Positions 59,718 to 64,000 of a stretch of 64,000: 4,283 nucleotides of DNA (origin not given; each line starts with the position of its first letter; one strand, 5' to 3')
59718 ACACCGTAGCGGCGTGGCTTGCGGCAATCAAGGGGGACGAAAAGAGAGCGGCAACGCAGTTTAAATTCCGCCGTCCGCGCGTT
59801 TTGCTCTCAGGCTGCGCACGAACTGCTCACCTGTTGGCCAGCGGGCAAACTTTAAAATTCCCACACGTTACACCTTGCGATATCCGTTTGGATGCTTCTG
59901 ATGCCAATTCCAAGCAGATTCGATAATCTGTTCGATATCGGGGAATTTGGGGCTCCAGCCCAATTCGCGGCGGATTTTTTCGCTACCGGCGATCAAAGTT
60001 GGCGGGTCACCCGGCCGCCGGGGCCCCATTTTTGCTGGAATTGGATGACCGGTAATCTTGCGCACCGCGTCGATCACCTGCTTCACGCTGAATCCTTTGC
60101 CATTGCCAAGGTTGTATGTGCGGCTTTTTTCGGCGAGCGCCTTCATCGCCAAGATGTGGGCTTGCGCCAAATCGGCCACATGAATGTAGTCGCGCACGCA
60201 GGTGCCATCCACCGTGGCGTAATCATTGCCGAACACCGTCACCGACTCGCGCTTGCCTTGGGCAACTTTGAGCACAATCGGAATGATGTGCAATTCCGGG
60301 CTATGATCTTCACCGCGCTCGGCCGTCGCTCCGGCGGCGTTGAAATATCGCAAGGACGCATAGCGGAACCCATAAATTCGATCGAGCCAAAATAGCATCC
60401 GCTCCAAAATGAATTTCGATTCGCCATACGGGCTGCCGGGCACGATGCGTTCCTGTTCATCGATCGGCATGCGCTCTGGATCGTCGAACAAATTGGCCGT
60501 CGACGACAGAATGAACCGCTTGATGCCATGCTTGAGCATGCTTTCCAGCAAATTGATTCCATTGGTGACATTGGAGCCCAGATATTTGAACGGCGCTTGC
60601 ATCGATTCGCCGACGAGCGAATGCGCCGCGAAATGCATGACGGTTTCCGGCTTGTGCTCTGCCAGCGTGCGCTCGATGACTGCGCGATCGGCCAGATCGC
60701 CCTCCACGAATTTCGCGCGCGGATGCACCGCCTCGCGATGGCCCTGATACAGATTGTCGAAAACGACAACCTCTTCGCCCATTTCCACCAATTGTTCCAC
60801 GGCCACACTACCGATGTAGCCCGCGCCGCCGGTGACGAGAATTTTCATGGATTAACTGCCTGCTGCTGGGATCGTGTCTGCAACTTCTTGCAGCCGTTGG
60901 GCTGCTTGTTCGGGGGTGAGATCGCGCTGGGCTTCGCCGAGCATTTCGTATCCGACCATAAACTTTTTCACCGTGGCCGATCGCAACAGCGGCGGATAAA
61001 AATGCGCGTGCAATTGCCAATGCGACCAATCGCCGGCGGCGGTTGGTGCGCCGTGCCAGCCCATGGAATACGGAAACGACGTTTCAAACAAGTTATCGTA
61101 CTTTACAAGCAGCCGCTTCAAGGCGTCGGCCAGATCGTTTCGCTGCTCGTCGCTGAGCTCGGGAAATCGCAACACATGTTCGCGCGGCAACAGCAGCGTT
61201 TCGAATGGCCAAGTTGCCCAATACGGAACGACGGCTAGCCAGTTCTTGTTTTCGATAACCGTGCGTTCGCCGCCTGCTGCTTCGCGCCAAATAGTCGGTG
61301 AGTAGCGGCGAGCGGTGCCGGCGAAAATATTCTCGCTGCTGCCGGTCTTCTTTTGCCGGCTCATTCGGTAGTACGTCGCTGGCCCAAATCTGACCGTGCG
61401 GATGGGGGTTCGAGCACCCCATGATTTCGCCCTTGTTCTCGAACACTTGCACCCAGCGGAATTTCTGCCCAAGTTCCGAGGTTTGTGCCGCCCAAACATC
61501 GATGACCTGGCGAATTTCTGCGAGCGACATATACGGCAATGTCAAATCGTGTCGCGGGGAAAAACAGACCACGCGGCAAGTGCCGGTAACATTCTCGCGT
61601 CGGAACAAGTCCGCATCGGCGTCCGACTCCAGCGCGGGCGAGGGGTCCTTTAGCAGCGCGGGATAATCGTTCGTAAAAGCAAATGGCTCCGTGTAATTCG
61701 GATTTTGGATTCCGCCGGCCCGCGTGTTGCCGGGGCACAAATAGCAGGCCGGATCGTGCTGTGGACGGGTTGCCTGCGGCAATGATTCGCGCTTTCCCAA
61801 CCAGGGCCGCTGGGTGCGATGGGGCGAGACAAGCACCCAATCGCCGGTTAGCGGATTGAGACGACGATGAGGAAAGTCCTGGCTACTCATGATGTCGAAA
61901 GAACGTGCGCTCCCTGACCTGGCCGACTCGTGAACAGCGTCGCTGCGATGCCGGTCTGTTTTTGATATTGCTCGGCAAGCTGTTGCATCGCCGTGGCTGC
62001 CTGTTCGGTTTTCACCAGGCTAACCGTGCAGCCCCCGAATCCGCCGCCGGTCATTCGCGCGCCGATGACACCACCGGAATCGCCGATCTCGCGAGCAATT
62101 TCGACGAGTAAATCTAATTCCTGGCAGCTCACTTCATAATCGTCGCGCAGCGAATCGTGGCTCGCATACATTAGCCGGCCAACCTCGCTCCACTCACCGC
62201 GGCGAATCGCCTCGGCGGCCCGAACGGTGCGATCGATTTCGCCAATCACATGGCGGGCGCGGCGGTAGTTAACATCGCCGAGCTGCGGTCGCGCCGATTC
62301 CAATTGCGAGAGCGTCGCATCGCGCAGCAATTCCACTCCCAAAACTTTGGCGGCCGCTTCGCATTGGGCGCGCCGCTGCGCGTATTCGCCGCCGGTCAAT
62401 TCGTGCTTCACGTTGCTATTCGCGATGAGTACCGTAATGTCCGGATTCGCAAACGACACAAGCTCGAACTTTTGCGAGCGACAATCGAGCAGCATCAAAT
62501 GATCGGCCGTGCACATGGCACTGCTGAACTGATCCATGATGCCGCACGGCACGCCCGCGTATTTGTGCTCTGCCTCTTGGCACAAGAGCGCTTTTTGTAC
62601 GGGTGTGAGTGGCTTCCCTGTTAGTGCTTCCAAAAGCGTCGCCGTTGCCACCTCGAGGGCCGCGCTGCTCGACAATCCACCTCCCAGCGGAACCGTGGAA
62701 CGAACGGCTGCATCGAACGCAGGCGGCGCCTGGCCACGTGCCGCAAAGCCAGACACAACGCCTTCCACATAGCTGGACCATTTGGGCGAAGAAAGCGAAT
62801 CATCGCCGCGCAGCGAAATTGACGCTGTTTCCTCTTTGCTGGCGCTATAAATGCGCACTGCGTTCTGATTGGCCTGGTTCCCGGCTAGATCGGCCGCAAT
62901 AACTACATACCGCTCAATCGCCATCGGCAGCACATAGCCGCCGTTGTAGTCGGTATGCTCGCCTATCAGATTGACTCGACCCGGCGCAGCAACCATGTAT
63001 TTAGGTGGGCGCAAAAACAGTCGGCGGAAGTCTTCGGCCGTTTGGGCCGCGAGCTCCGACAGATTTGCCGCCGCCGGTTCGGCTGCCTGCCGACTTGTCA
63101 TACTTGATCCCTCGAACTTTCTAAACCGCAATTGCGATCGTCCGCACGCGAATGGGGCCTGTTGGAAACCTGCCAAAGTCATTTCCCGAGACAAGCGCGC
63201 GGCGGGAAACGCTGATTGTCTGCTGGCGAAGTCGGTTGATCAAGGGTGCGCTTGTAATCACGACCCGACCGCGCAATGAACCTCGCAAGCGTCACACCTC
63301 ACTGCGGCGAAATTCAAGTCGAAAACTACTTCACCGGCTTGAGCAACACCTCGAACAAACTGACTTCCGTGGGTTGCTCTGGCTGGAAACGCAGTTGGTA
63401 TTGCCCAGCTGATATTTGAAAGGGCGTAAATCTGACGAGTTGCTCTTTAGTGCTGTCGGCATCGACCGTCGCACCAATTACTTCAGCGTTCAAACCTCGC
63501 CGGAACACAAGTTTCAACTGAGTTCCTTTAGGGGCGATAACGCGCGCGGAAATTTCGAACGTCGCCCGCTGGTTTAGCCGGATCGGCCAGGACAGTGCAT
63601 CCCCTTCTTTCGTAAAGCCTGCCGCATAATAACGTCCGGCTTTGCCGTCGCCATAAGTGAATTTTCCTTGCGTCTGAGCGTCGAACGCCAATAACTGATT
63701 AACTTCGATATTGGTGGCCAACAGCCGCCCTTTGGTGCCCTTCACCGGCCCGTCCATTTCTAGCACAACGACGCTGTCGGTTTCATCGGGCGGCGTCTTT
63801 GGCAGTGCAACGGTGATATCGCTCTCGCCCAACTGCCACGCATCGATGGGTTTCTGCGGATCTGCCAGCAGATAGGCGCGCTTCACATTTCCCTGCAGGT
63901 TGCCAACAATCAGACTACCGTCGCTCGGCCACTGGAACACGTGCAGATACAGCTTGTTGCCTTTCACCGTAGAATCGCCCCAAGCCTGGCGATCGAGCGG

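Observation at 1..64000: At least 14 genes are split across reading frames: a systematic homopolymer-indel signature rather than mass pseudogenisation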

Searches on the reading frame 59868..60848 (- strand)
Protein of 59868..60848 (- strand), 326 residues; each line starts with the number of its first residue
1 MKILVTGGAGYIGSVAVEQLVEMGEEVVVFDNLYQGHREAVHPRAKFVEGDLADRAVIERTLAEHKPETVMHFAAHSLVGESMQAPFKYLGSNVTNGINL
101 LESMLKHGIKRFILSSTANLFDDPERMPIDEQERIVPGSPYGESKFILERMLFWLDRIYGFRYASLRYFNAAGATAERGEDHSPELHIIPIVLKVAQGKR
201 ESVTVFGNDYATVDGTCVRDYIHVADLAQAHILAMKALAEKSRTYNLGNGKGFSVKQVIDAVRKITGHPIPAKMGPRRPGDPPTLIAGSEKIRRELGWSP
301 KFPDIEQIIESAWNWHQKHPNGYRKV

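Call 19: search_protein_families(library=pfam, proteins=[window:59868-60848:-], max_evalue=0.01)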
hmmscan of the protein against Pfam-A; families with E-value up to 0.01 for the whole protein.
window:59868-60848:- (326 aa): 9 families
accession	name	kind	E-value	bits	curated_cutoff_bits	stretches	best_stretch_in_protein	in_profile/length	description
PF01370.27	Epimerase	-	1.5e-56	191.9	20.9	1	3-248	1-240/240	NAD dependent epimerase/dehydratase family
PF16363.11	GDP_Man_Dehyd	-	1e-54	186.7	27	1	4-309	1-329/332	GDP-mannose 4,6 dehydratase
PF01073.25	3Beta_HSD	-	1.3e-16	60.9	22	1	4-151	1-156/280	3-beta hydroxysteroid dehydrogenase/isomerase family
PF04321.23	RmlD_sub_bind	-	4.2e-13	49.5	27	1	1-151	1-135/287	RmlD substrate binding domain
PF02719.21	Polysacc_synt_2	-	9.4e-12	45.1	20.2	1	3-118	1-129/293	Polysaccharide biosynthesis protein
PF13460.12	NAD_binding_10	-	5.4e-09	36.6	27.2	1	7-124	1-105/184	NAD(P)H-binding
PF05368.20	NmrA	-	3.4e-06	27.3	27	1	2-119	4-109/298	NmrA-like family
PF00106.31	adh_short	-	0.0012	18.8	26.6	1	3-64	3-70/195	short chain dehydrogenase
PF02254.24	TrkA_N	-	0.0073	17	23.8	0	8-61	5-58/116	TrkA-N domain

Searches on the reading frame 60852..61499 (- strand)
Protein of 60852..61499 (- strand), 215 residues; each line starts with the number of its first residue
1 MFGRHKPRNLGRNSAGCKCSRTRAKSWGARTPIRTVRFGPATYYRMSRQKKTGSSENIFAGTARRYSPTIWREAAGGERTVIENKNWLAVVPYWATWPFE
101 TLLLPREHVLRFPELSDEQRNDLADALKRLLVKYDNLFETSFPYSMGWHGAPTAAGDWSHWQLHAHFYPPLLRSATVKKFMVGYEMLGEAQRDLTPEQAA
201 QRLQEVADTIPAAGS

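Call 68: search_protein_families(library=pfam, proteins=[window:60852-61499:-], max_evalue=0.01)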
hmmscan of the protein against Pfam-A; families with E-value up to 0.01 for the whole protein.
window:60852-61499:- (215 aa): 1 family
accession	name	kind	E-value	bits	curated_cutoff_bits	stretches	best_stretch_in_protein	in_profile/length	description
PF02744.22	GalP_UDP_tr_C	-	2.8e-60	203.2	29.2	1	72-208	23-158/165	Galactose-1-phosphate uridyl transferase, C-terminal domain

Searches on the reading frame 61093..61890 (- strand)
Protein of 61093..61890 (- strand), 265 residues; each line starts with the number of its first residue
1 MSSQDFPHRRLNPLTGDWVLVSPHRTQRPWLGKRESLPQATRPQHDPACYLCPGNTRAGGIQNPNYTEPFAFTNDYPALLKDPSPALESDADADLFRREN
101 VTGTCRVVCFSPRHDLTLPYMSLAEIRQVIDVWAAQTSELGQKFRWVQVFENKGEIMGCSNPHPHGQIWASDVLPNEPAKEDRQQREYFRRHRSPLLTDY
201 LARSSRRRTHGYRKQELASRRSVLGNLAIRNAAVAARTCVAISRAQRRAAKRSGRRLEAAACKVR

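Call 68: search_protein_families(library=pfam, proteins=[window:61093-61890:-], max_evalue=0.01)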
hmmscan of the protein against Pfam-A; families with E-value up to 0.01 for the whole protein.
window:61093-61890:- (265 aa): 1 family
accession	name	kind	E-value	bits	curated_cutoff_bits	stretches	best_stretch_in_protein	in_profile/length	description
PF01087.27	GalP_UDP_transf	-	3.1e-67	227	22.1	1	6-175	11-184/184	Galactose-1-phosphate uridyl transferase, N-terminal domain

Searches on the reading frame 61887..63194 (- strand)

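Call 68: search_protein_families(library=pfam, proteins=[window:61887-63194:-], max_evalue=0.01)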
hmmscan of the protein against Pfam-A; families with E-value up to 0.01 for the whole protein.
window:61887-63194:- (435 aa): 3 families
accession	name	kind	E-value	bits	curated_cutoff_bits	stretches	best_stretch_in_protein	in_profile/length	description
PF10509.15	GalKase_gal_bdg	-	2.3e-21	75.5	23.1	1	54-101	1-47/49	Galactokinase galactose-binding signature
PF00288.32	GHMP_kinases_N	-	2.7e-18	66.4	22.3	1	142-227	2-85/87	GHMP kinases N terminal domain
PF08544.19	GHMP_kinases_C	-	1.4e-13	51.4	21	1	326-410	1-83/85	GHMP kinases C terminal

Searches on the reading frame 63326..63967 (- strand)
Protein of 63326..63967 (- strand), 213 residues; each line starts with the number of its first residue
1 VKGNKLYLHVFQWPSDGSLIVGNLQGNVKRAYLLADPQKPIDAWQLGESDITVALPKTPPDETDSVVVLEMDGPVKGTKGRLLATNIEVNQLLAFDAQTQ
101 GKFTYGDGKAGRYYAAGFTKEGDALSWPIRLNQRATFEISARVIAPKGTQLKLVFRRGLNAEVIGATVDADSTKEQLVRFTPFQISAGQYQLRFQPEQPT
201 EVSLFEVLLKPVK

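Call 68: search_protein_families(library=pfam, proteins=[window:63326-63967:-], max_evalue=0.01)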
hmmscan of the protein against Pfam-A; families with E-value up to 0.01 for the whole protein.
window:63326-63967:- (213 aa): 1 family
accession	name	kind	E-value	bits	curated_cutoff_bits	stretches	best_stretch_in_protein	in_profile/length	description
PF16757.11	Fucosidase_C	-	0.00043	21.2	25.6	1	3-64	16-78/88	Alpha-L-fucosidase C-terminal domain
